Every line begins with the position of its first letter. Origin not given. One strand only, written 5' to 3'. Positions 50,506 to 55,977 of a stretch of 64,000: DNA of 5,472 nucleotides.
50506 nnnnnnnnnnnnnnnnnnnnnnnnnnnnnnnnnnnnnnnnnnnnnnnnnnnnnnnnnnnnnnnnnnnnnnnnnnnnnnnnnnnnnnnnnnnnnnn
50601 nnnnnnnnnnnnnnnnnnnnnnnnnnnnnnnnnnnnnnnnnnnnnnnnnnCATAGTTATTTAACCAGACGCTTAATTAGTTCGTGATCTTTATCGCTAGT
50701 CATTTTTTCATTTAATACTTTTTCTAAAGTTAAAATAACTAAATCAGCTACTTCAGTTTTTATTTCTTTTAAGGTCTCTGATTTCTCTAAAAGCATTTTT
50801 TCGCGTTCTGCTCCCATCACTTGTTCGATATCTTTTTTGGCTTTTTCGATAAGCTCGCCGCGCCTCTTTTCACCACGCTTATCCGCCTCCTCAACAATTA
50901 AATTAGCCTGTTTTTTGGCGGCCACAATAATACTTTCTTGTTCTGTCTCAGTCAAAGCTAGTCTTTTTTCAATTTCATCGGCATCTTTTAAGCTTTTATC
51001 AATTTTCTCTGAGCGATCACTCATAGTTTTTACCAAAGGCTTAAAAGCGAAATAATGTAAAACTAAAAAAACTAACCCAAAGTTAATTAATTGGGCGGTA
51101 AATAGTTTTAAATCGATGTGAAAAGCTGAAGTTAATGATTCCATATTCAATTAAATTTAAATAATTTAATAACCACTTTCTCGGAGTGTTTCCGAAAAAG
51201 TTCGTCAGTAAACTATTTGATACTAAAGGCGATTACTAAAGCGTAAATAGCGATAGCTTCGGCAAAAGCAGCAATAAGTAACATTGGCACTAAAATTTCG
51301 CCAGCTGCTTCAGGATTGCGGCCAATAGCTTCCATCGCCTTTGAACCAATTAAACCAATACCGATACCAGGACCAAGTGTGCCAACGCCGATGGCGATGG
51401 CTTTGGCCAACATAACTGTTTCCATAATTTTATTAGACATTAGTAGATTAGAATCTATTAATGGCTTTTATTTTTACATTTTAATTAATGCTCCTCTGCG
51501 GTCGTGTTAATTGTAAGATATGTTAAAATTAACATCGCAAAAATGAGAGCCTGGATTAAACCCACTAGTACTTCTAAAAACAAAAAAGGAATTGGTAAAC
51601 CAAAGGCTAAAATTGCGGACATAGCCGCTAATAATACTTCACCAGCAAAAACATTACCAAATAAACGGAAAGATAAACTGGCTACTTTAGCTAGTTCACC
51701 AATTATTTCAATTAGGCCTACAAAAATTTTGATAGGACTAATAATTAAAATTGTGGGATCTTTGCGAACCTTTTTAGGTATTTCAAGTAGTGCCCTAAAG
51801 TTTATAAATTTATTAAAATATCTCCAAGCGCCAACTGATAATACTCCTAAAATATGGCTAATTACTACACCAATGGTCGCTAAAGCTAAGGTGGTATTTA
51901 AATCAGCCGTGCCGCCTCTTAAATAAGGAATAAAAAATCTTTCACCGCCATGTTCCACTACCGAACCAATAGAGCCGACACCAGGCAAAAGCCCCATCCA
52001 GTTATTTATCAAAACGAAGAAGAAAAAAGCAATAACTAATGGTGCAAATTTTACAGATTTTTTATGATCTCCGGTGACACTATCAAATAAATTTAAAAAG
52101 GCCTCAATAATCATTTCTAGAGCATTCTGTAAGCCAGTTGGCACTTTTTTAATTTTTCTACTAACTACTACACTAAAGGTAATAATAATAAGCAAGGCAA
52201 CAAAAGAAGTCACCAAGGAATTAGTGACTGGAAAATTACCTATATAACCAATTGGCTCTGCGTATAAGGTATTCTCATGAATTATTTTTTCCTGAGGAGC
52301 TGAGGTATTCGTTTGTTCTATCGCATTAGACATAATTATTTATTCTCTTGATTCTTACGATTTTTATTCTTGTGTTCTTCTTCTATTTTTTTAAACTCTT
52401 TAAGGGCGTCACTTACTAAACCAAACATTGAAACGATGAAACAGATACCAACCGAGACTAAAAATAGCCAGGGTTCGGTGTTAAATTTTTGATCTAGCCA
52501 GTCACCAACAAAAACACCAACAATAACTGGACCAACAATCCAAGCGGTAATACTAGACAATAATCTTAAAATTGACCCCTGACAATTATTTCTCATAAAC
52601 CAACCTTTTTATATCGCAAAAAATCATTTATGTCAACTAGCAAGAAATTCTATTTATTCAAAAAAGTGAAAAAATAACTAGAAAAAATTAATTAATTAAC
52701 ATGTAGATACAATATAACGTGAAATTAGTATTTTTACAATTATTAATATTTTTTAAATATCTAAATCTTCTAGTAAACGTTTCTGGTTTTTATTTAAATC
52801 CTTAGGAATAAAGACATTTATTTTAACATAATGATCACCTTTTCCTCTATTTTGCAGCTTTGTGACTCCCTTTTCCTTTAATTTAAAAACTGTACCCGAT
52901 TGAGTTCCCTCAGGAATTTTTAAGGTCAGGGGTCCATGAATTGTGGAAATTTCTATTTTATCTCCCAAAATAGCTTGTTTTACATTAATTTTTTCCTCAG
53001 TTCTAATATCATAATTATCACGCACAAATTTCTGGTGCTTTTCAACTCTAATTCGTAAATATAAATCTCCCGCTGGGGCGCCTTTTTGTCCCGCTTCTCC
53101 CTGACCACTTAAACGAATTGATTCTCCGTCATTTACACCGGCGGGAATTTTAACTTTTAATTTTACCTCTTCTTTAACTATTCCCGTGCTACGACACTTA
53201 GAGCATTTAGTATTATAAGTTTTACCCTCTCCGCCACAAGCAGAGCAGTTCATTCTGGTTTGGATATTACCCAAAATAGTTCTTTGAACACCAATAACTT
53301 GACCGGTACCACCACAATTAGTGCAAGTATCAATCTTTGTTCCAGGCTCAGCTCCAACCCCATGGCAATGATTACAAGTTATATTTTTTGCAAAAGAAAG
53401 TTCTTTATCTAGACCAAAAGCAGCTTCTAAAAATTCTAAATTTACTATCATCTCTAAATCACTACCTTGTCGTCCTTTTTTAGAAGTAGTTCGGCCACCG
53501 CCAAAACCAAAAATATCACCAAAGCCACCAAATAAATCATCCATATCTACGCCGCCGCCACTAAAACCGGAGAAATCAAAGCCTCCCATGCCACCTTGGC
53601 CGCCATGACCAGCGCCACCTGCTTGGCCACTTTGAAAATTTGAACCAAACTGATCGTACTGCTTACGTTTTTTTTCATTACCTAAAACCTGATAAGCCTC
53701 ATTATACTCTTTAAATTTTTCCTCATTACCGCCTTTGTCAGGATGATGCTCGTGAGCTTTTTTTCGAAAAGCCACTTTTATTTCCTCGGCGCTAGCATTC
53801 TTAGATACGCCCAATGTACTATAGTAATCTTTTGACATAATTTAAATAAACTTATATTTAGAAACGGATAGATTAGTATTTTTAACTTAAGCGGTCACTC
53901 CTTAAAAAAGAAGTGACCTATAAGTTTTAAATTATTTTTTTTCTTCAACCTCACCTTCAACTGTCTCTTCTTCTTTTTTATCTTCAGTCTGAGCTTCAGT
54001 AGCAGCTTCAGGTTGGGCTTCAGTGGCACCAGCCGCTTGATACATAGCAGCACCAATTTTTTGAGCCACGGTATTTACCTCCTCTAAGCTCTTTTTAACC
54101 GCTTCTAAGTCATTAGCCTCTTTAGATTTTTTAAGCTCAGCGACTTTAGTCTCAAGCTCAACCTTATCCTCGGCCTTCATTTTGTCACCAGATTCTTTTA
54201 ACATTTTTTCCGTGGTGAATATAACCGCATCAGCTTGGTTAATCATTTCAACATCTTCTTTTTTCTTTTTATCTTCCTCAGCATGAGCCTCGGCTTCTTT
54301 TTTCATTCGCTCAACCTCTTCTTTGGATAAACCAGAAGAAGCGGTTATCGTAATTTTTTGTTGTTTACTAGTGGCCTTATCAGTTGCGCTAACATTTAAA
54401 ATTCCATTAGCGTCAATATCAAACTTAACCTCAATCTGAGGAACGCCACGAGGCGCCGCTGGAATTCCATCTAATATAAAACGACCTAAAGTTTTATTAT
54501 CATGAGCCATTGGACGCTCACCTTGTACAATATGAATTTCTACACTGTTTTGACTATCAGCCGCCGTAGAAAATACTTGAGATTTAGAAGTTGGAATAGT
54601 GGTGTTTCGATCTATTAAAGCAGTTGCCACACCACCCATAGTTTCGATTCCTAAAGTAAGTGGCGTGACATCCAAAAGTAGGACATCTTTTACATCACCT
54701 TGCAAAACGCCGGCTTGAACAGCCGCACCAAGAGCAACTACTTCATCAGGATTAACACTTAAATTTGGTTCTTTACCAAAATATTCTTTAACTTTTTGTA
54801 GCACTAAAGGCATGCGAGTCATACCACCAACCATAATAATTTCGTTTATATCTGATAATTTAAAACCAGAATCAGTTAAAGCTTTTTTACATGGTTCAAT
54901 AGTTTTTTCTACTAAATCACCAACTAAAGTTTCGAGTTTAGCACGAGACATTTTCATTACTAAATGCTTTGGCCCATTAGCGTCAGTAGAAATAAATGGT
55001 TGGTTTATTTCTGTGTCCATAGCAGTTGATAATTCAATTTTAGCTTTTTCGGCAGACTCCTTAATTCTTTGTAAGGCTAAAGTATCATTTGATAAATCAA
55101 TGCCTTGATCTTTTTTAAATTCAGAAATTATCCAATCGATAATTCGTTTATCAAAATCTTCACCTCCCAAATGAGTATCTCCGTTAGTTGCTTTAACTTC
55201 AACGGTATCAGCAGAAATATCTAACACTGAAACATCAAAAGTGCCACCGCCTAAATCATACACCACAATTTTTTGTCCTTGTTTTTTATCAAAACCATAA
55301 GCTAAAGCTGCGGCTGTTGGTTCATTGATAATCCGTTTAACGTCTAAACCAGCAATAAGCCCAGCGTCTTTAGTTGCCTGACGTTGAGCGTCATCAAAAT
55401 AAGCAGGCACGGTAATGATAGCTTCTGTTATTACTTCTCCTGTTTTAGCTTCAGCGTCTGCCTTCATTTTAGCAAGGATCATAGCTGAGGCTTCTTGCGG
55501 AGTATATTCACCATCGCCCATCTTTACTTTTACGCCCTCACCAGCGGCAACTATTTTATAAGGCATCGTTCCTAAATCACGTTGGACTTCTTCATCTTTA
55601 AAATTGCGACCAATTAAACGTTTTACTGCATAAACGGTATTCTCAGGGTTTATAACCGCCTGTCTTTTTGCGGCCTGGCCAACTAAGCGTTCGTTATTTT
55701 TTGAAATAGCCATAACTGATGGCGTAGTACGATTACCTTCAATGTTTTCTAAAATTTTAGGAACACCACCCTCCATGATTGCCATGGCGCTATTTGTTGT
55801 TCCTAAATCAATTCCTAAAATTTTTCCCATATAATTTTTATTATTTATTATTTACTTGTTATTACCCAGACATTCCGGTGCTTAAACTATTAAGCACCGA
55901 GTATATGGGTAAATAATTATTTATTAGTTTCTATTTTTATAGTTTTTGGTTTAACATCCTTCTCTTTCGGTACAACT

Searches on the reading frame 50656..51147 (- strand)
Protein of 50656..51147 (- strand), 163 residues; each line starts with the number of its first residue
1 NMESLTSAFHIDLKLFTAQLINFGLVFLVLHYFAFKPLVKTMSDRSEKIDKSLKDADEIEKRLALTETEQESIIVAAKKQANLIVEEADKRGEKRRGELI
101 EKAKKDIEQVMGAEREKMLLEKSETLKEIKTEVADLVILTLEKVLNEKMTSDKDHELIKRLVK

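Call 96: search_protein_families(library=pfam, proteins=[window:50656-51147:-], max_evalue=0.0001)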
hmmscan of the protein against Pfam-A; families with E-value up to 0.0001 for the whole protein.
window:50656-51147:- (163 aa): 1 family
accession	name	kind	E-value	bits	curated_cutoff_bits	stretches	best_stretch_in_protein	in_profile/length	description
PF00430.23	ATP-synt_B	-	3.4e-21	76.1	28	1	16-145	2-131/132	ATP synthase B/B' CF(0)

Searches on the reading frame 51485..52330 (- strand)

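Call 96: search_protein_families(library=pfam, proteins=[window:51485-52330:-], max_evalue=0.0001)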
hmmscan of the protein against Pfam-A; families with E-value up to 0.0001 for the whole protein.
window:51485-52330:- (281 aa): 1 family
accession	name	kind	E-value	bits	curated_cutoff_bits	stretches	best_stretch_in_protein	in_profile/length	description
PF00119.25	ATP-synt_A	-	6.6e-43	147.5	33.9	1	40-272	2-216/217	ATP synthase A chain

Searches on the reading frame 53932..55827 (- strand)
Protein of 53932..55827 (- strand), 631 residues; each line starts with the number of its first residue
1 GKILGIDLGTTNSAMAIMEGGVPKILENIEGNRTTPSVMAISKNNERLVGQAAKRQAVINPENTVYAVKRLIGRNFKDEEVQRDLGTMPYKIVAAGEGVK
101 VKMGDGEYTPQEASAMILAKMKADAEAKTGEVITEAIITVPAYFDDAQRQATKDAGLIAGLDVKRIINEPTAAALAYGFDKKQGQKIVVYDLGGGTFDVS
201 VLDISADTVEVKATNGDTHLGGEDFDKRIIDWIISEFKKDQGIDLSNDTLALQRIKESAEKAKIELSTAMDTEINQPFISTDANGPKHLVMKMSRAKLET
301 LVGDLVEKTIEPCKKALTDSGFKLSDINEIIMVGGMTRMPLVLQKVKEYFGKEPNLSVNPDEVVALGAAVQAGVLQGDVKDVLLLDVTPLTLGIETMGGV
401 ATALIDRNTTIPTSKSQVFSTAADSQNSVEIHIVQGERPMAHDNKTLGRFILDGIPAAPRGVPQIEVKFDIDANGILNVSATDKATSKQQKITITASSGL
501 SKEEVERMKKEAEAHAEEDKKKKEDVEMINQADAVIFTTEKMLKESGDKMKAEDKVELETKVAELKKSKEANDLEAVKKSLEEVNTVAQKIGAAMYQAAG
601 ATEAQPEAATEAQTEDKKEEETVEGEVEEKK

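Call 19: search_protein_families(library=pfam, proteins=[window:53932-55827:-], max_evalue=0.00001)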
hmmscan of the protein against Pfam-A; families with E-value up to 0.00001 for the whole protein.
window:53932-55827:- (631 aa): 2 families
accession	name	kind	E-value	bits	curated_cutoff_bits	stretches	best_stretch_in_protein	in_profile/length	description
PF00012.26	HSP70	-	2.1e-252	839.1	20.6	1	3-597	1-599/599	Hsp70 protein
PF06723.19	MreB_Mbl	-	4.6e-17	62.3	27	1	111-369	71-316/327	MreB/Mbl protein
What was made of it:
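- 52753..57968 (-): hrcA-grpE-hsp20-dnaK-dnaJ operon with a perfect CIRCE at 57942-57968; the Hsp70 partner system, same regulon. Pfam HSP70 (call 19).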
